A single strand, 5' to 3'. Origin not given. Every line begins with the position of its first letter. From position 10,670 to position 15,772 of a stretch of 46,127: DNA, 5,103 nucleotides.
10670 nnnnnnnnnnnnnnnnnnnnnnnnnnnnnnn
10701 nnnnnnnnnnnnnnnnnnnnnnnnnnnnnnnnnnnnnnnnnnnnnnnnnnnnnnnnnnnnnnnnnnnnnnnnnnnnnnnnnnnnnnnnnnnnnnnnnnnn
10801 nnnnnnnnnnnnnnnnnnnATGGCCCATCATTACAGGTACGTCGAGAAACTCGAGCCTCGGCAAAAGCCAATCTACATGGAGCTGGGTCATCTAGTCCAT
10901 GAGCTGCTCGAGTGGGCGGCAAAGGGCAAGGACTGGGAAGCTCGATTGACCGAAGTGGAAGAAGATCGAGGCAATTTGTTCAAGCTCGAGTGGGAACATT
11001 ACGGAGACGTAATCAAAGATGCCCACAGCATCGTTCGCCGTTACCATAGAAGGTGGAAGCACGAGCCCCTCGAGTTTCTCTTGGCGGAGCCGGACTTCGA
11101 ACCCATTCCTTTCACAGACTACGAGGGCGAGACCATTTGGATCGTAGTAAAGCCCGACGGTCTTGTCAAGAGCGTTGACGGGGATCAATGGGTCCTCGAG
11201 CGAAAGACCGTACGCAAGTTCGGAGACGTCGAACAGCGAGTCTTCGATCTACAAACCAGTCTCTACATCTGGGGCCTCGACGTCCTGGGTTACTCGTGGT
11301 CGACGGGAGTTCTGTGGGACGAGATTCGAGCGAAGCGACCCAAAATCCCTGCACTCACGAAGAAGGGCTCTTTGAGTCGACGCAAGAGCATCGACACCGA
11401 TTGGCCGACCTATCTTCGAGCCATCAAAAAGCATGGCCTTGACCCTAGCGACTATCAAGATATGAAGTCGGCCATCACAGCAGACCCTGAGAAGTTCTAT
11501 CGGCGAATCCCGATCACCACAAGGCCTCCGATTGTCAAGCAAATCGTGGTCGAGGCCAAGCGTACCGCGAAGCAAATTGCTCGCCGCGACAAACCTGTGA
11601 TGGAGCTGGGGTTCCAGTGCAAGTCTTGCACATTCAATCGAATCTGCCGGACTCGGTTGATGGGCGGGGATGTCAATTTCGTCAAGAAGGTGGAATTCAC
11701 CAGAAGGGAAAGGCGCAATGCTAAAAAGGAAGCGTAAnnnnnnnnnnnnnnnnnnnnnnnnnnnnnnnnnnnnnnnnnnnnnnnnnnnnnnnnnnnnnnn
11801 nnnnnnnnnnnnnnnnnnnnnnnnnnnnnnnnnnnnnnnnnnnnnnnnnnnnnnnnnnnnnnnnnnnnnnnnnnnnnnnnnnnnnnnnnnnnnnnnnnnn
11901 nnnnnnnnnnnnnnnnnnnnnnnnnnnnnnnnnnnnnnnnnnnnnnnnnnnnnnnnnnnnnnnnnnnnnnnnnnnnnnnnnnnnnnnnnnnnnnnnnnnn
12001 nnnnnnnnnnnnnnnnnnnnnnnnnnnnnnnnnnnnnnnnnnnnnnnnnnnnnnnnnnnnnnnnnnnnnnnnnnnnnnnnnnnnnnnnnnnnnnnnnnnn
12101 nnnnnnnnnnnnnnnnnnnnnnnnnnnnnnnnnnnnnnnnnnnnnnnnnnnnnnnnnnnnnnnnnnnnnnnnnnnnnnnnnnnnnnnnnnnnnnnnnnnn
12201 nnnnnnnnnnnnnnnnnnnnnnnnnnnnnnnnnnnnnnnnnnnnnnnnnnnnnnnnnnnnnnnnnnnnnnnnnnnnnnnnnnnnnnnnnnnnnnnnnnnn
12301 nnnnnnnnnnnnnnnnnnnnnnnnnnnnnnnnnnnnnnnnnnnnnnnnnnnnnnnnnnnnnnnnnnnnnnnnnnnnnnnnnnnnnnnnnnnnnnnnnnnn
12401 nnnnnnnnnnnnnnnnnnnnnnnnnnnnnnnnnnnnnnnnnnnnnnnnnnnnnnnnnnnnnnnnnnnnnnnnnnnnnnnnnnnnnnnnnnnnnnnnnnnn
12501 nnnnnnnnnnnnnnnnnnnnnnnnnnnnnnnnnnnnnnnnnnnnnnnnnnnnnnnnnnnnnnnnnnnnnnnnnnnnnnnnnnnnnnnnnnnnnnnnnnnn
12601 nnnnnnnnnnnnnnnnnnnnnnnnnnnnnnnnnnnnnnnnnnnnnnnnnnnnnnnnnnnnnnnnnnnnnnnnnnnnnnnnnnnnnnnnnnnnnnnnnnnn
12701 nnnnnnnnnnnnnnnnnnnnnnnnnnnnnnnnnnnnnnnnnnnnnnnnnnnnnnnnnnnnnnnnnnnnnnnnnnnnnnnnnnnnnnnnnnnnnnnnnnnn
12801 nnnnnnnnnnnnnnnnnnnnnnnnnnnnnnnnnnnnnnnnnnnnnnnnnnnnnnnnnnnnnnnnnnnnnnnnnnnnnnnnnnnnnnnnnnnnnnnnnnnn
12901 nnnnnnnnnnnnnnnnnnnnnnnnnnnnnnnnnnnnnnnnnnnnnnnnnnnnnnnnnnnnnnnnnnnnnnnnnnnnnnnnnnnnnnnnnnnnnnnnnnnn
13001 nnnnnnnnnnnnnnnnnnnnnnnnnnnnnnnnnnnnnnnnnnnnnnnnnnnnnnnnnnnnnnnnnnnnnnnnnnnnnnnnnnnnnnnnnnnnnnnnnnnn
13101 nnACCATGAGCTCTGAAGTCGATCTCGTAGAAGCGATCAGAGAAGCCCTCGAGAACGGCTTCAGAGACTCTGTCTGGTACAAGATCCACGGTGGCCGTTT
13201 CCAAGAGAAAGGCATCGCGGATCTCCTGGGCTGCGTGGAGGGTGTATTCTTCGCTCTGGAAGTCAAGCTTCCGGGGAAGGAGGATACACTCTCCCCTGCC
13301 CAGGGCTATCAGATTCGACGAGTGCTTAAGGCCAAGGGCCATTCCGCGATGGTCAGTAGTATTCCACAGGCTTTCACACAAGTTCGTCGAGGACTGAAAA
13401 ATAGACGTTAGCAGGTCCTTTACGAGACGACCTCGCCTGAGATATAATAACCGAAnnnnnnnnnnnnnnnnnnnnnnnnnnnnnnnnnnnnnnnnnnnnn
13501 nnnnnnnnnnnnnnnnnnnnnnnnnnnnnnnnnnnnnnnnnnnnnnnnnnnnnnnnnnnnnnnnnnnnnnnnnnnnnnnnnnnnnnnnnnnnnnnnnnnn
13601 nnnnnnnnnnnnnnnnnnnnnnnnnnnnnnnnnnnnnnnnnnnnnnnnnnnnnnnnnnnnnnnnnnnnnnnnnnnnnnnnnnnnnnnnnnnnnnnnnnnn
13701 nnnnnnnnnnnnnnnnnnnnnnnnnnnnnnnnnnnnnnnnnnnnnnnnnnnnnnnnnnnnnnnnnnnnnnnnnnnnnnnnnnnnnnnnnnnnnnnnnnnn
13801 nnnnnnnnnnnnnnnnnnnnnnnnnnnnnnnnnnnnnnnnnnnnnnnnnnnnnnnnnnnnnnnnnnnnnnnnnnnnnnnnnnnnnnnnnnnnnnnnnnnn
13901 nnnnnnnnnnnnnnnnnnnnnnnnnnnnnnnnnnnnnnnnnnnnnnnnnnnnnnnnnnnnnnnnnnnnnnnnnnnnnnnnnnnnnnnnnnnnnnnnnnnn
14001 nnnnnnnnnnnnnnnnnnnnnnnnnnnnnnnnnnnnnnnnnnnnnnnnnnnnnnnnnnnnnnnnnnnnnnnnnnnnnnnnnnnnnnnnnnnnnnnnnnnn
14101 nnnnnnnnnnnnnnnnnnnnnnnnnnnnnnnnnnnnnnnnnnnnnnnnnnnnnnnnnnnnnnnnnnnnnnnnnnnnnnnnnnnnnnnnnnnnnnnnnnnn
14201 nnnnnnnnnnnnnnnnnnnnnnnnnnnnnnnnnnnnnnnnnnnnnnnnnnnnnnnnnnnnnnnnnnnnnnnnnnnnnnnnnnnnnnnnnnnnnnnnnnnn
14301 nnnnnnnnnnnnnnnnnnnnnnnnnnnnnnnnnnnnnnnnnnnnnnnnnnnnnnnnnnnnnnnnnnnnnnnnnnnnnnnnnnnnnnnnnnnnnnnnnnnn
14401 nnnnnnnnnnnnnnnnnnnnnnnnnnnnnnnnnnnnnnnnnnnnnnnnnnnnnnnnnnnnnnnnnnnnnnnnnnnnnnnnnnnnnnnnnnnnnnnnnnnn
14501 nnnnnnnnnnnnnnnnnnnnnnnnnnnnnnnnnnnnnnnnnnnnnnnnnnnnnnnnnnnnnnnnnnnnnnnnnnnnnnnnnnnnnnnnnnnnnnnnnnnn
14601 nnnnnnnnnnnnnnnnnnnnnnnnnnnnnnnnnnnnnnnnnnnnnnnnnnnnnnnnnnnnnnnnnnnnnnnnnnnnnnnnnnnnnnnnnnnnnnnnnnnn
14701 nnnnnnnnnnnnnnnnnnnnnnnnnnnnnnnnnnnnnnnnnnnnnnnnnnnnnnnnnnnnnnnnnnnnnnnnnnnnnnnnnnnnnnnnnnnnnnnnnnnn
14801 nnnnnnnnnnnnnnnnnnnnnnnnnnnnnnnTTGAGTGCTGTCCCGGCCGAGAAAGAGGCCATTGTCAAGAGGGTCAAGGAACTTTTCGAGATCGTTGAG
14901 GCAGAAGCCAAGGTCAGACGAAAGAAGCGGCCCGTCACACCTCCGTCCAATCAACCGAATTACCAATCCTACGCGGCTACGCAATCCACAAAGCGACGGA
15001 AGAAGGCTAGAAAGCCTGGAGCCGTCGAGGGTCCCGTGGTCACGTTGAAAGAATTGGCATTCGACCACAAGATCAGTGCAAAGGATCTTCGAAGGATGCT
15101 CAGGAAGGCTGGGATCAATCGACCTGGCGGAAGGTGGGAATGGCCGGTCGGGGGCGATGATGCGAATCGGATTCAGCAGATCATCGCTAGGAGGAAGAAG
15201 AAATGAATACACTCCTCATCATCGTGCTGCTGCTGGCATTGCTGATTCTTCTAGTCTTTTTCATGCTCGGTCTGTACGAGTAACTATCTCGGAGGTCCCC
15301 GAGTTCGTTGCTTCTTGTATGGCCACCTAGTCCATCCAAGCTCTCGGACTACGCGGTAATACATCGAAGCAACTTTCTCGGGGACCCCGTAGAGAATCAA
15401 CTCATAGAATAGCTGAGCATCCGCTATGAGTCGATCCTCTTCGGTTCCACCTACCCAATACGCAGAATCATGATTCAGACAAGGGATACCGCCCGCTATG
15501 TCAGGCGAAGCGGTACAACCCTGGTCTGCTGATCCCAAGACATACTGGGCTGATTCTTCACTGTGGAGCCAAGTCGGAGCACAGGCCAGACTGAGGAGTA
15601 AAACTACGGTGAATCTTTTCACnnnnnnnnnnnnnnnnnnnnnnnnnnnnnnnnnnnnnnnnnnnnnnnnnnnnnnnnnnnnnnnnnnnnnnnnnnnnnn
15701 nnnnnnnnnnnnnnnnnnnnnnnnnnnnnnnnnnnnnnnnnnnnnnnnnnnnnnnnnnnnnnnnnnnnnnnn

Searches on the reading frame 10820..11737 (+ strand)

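Call 30: search_protein_families(library=pfam, proteins=[window:10820-11737:+], max_evalue=0.01)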
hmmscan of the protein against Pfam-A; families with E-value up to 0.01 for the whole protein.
window:10820-11737:+ (305 aa): 1 family
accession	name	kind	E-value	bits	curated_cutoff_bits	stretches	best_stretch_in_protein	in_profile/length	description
PF12705.13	PDDEXK_1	-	4.5e-11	43.6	22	1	2-277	16-247/247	PD-(D/E)XK nuclease superfamily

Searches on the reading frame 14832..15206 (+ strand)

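Call 22: search_protein_families(library=phrogs, proteins=[window:14832-15206:+], max_evalue=0.001)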
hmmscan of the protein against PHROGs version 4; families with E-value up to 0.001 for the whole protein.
window:14832-15206:+ (124 aa): 1 family
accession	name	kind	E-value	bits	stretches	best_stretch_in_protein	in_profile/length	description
phrog_36397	-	unknown function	0.00086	20.1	0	65-107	136-178/196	-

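Call 30: search_protein_families(library=pfam, proteins=[window:14832-15206:+], max_evalue=0.01)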
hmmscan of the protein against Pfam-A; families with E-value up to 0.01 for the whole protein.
window:14832-15206:+ (124 aa): 0 families

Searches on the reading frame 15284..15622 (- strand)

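Call 22: search_protein_families(library=phrogs, proteins=[window:15284-15622:-], max_evalue=0.001)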
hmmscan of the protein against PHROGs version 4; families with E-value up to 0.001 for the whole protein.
window:15284-15622:- (112 aa): 1 family
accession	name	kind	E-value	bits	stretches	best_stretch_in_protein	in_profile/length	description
phrog_6098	-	unknown function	4.2e-06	28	1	47-105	20-76/78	-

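Call 55: search_protein_families(library=pfam, proteins=[window:15284-15622:-], max_evalue=0.01)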
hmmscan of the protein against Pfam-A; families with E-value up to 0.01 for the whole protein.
window:15284-15622:- (112 aa): 0 families
